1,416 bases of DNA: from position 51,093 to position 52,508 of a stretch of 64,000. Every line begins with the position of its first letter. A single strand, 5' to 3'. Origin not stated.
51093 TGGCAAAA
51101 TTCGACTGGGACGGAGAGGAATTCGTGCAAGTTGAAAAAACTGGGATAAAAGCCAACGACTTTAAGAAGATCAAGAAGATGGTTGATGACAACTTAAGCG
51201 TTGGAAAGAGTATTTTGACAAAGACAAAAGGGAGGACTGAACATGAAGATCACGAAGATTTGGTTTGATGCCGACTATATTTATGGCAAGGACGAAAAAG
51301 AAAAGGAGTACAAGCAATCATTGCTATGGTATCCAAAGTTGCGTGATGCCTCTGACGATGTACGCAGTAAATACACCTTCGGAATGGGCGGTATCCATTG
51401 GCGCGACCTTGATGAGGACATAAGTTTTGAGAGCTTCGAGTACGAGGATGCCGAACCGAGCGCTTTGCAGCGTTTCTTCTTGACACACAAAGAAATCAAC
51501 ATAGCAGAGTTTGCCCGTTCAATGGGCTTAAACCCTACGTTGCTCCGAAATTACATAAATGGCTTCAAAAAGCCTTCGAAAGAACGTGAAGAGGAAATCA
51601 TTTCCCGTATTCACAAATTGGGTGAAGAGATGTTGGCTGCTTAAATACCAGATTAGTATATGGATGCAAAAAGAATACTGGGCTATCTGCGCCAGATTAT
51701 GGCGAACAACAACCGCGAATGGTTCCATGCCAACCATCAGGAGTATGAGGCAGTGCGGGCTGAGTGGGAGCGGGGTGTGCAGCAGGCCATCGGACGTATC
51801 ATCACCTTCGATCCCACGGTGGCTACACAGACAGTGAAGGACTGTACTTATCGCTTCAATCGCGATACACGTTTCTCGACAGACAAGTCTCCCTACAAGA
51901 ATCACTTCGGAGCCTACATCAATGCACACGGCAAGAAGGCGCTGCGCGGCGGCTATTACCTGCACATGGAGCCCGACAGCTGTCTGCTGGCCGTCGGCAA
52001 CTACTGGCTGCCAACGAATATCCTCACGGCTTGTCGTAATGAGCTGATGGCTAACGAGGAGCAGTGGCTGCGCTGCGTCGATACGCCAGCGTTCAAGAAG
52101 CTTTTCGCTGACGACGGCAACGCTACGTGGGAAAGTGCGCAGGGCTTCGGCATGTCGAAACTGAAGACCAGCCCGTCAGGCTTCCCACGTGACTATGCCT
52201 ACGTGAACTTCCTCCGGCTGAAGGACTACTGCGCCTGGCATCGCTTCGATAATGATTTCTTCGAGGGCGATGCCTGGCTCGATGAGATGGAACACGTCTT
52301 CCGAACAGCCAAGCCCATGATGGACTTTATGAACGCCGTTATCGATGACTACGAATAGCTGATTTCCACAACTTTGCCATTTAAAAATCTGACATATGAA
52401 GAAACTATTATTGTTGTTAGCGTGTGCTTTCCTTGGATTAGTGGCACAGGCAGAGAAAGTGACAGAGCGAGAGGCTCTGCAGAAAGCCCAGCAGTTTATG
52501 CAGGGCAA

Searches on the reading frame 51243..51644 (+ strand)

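Call 10: search_protein_families(library=pfam, proteins=[window:51243-51644:+])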
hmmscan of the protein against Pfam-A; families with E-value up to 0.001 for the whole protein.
window:51243-51644:+ (133 aa): 1 family
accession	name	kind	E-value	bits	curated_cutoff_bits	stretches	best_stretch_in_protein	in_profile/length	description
PF10387.14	DUF2442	-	3.3e-08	34.1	23.9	1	5-68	3-69/72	Protein of unknown function (DUF2442)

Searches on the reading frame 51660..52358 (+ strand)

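Call 10: search_protein_families(library=pfam, proteins=[window:51660-52358:+])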
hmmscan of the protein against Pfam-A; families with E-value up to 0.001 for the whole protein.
window:51660-52358:+ (232 aa): 1 family
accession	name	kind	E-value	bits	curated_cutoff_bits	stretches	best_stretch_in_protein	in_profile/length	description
PF09365.15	DUF2461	-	3.4e-67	226.8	22.8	1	6-223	2-208/208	Conserved hypothetical protein (DUF2461)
